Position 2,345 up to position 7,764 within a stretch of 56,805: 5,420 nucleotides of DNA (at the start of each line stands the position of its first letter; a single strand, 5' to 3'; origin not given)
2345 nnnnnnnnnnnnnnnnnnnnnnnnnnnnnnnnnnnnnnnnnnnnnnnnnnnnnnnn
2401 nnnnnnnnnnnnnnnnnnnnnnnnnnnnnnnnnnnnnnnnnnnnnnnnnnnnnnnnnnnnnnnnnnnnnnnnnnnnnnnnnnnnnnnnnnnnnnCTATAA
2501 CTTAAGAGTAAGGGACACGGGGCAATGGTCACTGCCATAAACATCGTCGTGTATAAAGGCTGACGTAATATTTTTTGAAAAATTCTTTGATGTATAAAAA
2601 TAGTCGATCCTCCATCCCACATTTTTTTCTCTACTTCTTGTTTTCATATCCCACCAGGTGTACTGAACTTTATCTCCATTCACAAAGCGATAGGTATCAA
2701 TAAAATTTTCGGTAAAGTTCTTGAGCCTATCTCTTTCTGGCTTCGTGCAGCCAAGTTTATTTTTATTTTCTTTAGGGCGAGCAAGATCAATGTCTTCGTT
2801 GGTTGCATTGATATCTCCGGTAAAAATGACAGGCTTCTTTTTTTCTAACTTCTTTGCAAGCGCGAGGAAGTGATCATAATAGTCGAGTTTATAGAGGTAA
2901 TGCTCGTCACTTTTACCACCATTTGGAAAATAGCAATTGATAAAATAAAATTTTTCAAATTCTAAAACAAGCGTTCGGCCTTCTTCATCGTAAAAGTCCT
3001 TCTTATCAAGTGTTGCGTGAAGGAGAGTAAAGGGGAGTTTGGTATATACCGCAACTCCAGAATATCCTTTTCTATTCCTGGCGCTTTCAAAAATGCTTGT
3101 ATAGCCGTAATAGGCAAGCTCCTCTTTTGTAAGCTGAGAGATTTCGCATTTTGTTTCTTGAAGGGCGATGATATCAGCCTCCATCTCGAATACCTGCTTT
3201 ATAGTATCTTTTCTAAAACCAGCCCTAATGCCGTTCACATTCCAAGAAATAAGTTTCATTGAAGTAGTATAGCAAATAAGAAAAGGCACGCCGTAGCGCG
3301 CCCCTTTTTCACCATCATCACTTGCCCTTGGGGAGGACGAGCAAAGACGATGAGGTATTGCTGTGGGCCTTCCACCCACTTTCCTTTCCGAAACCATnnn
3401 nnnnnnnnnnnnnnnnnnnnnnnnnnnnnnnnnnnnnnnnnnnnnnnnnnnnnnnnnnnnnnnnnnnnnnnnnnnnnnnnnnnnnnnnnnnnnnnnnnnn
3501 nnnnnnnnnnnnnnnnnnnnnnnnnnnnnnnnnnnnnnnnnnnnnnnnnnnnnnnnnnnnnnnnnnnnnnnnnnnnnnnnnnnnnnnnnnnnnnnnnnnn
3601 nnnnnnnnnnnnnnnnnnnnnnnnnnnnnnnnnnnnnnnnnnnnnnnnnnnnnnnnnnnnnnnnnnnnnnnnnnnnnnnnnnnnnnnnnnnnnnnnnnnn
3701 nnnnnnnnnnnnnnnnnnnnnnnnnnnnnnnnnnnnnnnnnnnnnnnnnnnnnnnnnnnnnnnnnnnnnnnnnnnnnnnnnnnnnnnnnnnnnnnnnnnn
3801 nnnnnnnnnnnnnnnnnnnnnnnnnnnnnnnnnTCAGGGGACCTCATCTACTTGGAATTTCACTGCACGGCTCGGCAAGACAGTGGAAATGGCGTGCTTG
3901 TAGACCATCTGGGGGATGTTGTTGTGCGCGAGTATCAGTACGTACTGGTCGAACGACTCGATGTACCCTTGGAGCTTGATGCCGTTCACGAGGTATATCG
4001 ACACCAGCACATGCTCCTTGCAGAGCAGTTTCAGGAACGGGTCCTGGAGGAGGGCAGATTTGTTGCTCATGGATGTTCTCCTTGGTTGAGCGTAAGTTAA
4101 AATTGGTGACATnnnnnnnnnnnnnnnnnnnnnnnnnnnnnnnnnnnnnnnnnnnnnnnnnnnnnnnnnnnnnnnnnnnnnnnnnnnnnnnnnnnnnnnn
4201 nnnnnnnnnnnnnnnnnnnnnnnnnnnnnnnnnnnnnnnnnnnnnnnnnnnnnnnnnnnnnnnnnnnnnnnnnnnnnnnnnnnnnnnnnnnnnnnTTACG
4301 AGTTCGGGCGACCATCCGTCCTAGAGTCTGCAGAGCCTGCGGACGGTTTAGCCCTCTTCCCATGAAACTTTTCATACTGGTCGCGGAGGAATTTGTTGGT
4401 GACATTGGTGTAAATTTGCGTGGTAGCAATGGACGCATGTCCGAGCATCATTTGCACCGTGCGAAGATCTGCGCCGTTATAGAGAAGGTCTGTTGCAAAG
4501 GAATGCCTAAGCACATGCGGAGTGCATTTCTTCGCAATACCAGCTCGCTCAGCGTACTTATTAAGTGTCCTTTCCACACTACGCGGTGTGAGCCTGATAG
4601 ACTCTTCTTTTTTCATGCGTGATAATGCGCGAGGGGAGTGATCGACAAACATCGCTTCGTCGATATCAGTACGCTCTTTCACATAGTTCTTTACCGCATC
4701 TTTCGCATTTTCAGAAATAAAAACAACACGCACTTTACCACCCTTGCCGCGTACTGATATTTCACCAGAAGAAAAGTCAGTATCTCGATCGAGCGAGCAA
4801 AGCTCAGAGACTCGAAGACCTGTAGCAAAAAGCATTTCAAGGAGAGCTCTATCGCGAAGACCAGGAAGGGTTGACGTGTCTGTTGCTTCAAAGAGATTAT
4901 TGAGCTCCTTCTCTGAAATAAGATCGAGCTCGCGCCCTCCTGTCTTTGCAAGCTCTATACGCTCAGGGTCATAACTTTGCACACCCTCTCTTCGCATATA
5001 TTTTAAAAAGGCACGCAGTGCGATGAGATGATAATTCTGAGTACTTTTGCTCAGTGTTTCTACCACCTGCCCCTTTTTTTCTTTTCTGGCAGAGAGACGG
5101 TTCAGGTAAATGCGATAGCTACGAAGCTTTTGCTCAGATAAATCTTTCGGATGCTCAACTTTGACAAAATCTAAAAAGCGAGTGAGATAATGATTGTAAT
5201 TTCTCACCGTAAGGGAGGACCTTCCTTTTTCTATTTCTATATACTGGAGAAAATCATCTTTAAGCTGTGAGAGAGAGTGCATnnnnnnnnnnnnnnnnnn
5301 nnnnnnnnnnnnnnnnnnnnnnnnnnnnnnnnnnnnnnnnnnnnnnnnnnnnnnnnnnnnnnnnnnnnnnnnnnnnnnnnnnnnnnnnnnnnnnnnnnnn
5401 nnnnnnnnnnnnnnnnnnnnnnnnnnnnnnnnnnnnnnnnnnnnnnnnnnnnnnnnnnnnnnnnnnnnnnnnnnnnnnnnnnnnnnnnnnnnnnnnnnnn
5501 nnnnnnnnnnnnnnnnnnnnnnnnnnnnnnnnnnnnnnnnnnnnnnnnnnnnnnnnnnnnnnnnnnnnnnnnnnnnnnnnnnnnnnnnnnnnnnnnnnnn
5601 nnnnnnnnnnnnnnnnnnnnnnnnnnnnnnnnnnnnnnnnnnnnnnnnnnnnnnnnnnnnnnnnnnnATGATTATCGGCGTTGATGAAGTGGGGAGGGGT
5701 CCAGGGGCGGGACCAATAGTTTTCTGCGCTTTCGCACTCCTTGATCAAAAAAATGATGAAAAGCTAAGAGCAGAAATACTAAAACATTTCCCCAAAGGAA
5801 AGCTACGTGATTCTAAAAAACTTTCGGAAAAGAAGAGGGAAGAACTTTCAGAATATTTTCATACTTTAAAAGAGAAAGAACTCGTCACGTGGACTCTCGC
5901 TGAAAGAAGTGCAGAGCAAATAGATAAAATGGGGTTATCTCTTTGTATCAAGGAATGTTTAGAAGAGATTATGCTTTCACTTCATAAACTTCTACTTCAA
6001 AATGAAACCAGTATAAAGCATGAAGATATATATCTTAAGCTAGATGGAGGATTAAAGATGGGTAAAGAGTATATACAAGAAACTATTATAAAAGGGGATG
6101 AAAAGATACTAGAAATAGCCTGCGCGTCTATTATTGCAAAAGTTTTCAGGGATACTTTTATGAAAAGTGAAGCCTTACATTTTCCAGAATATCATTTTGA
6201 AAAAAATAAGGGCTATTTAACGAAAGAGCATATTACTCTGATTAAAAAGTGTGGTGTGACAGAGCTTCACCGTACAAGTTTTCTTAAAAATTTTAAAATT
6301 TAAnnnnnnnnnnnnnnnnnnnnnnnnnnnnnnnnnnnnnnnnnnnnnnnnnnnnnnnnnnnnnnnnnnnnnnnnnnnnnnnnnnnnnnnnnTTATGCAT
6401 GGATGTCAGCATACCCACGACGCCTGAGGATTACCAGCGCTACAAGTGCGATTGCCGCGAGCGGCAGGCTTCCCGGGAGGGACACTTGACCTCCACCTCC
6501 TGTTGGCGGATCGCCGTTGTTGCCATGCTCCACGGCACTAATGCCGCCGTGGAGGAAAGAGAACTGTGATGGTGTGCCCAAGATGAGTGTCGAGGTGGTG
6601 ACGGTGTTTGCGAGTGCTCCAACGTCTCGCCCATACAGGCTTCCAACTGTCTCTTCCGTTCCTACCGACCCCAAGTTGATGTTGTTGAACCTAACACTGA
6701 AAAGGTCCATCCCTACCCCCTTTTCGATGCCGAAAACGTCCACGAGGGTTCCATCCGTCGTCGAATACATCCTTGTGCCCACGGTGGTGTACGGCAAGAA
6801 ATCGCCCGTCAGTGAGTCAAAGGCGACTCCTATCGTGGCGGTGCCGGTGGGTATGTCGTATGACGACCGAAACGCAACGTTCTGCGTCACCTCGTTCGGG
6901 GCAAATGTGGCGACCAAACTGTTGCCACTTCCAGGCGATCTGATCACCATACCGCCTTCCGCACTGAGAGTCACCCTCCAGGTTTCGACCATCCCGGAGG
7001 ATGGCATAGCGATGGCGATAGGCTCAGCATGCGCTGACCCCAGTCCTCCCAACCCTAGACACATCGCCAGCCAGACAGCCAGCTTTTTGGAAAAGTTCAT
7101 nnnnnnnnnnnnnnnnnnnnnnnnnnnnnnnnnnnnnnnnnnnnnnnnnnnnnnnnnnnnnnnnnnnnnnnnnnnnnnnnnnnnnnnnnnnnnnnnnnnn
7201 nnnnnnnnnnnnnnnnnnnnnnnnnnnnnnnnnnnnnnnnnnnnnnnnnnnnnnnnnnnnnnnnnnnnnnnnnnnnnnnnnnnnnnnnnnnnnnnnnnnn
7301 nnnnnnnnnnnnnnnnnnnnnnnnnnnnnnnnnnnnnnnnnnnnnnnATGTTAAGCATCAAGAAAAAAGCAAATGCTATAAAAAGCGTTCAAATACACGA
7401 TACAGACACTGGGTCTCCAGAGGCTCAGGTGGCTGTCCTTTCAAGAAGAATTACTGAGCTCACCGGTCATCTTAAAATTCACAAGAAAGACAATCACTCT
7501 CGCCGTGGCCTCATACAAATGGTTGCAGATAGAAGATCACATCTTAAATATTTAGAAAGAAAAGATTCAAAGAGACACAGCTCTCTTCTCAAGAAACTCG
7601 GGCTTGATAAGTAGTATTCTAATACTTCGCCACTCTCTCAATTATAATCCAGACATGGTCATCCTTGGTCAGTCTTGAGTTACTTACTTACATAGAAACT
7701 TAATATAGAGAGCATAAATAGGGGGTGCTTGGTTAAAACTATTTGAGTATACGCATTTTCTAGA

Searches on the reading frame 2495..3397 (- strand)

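Call 25: search_protein_families(library=pfam, proteins=[window:2495-3397:-], max_evalue=0.01)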
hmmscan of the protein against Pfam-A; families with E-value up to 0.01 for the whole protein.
window:2495-3397:- (300 aa): 3 families
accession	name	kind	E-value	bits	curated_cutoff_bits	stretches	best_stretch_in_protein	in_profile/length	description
PF03372.29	Exo_endo_phos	-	2.9e-28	99.5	24.5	1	50-291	1-225/225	Endonuclease/Exonuclease/phosphatase family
PF14529.12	Exo_endo_phos_2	-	2.7e-05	24.4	27.4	1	151-294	2-116/117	Endonuclease-reverse transcriptase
PF22669.2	Exo_endo_phos2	-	0.0068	16.4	27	0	148-296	127-287/288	Endonuclease/Exonuclease/phosphatase family 2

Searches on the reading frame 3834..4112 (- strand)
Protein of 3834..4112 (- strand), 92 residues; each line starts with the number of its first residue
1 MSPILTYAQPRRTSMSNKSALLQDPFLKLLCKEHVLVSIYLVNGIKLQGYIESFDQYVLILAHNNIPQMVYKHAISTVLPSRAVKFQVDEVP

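Call 25: search_protein_families(library=pfam, proteins=[window:3834-4112:-], max_evalue=0.01)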
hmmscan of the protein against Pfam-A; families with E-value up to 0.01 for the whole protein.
window:3834-4112:- (92 aa): 2 families
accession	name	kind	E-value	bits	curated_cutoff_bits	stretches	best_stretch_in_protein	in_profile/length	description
PF17209.9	Hfq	-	4.5e-26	90.7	27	1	22-85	1-64/64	Hfq protein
PF21979.2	Hfq_1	-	0.0072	16.9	27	1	29-78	9-59/61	Hfq related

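Call 26: search_protein_families(library=ncbifam, proteins=[window:3834-4112:-], max_evalue=0.1)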
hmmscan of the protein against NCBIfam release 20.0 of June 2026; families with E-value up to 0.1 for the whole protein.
window:3834-4112:- (92 aa): 4 families
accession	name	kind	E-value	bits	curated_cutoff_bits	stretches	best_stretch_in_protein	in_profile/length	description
NF001602.0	PRK00395.1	equivalog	4.1e-32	109.8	95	1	17-88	2-72/79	RNA chaperone Hfq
TIGR02383.1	Hfq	equivalog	5.7e-24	83.7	61.7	1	22-80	3-61/61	RNA chaperone Hfq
NF010691.0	PRK14091.1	equivalog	2.8e-20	72.6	270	1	8-85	9-86/176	RNA chaperone Hfq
NF047718.1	Hfq_rel_Cyano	exception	0.02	15.2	52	1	29-77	13-62/64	Hfq-related RNA-binding protein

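Call 92: find_homologous_proteins(query=window:3837-4070:-, max_evalue=1e-10)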
Query seq(78 aa) (78 aa): 7994 proteins with E <= 1e-10 among 8000 candidates; the best 120 are listed.
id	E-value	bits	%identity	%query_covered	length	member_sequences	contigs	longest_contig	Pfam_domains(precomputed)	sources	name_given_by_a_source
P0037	2.3e-43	163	100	100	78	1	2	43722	PF17209.10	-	-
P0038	4.4e-28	114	78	97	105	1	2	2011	PF17209.10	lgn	-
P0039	9.2e-28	113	76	100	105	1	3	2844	PF17209.10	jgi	jgi:host factor-I protein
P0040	2.3e-27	112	77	96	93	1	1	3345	PF17209.10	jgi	jgi:host factor-I protein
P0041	4.3e-27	111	75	97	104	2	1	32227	PF17209.10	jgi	jgi:host factor-I protein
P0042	4.4e-27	111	76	97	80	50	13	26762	PF17209.10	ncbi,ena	-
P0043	4.7e-27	111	74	100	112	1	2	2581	PF17209.10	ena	-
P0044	4.8e-27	111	74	100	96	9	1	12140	PF17209.10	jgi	jgi:host factor-I protein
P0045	4.9e-27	111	74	99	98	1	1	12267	PF17209.10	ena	-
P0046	5.2e-27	111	76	97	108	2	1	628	PF17209.10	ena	-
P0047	6.4e-27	111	72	96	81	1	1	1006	PF17209.10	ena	-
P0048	6.6e-27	110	75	97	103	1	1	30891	PF17209.10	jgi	jgi:host factor-I protein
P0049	6.7e-27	110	76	97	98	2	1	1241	PF17209.10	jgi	-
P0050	8.2e-27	110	75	97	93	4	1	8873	PF17209.10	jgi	jgi:host factor-I protein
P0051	8.5e-27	110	75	97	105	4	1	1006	PF17209.10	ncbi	-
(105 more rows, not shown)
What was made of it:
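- Closest known: Genomic islands and single-gene HGT in Patescibacteria. Same: Compositionally atypical genes in a CPR genome. hfq in the same window fits that picture (call 92).
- The same genome holds other GC-rich single genes, and one of them, hfq, is clearly of proteobacterial type (calls 25, 26, 92).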

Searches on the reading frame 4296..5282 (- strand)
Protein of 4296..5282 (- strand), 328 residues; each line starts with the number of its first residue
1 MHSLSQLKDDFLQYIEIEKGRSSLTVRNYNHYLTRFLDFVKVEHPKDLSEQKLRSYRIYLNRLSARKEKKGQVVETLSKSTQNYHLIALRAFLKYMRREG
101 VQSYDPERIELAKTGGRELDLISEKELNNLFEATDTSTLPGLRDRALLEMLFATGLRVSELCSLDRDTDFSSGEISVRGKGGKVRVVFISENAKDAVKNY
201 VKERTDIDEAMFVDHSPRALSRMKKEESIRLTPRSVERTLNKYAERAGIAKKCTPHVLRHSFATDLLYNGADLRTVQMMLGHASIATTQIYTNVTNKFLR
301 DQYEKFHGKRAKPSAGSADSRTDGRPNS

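Call 25: search_protein_families(library=pfam, proteins=[window:4296-5282:-], max_evalue=0.01)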
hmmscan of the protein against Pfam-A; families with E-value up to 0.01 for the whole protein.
window:4296-5282:- (328 aa): 4 families
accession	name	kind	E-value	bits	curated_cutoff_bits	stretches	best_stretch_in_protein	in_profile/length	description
PF00589.27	Phage_integrase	-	6e-41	140.5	27.1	1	122-295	3-169/172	Phage integrase family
PF02899.23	Phage_int_SAM_1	-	1.8e-13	51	22.3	1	9-100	2-83/83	Phage integrase, N-terminal SAM-like domain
PF13495.12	Phage_int_SAM_4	-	6e-09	36.6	27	1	9-94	3-76/85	Phage integrase, N-terminal SAM-like domain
PF13102.12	Phage_int_SAM_5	-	3.7e-06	27.7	22.3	1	11-106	6-92/98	Phage integrase SAM-like domain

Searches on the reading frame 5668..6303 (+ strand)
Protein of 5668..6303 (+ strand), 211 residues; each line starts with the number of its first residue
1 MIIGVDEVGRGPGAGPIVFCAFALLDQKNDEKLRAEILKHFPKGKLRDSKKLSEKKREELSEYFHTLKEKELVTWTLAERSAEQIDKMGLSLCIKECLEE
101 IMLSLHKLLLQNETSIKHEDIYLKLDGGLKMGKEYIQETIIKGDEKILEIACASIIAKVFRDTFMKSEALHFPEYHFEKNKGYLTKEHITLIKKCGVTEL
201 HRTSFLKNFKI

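Call 25: search_protein_families(library=pfam, proteins=[window:5668-6303:+], max_evalue=0.01)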
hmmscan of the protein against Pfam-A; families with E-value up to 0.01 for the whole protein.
window:5668-6303:+ (211 aa): 1 family
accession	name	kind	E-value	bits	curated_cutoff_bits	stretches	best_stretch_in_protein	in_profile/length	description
PF01351.25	RNase_HII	-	7.9e-32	111.2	25.8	1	3-206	1-197/199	Ribonuclease HII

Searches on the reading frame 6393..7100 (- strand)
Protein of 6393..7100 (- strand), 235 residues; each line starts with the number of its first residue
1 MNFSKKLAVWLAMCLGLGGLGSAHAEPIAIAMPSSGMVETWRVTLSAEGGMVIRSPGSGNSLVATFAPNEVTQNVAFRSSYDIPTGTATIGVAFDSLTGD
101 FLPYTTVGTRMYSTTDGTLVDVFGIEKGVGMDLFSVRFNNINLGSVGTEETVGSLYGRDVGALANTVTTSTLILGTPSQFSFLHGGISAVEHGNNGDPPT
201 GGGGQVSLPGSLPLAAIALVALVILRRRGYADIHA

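Call 25: search_protein_families(library=pfam, proteins=[window:6393-7100:-], max_evalue=0.01)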
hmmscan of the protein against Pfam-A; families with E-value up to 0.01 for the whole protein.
window:6393-7100:- (235 aa): 0 families

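Call 26: search_protein_families(library=ncbifam, proteins=[window:6393-7100:-], max_evalue=0.1)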
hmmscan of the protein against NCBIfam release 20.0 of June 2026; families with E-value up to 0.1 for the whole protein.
window:6393-7100:- (235 aa): 3 families
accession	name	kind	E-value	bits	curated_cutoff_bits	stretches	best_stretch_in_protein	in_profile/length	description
NF041927.1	Xrt_dep_XDP1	equivalog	0.012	15.7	125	1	201-228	215-241/242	exosortase-dependent surface protein XDP1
NF033947.0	PEP-cistern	hypoth_equivalog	0.062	13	60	0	128-227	137-194/195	cistern family PEP-CTERM protein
TIGR04564.1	Synergist_CTERM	domain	0.073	13.1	22.5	0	210-229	8-27/27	Synerg-CTERM sorting domain-containing protein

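Call 70: search_protein_families(library=phrogs, proteins=[window:6393-7097:-], max_evalue=0.01)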
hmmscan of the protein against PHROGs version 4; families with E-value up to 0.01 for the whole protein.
window:6393-7097:- (234 aa): 0 families

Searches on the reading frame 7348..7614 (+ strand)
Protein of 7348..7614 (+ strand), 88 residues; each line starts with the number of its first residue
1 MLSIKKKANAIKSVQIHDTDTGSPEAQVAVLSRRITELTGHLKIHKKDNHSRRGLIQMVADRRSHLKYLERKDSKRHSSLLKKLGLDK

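Call 25: search_protein_families(library=pfam, proteins=[window:7348-7614:+], max_evalue=0.01)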
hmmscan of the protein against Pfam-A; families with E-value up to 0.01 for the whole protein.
window:7348-7614:+ (88 aa): 1 family
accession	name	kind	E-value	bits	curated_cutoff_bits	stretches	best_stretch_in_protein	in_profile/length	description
PF00312.27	Ribosomal_S15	-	7.1e-30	103.4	31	1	7-86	1-80/81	Ribosomal protein S15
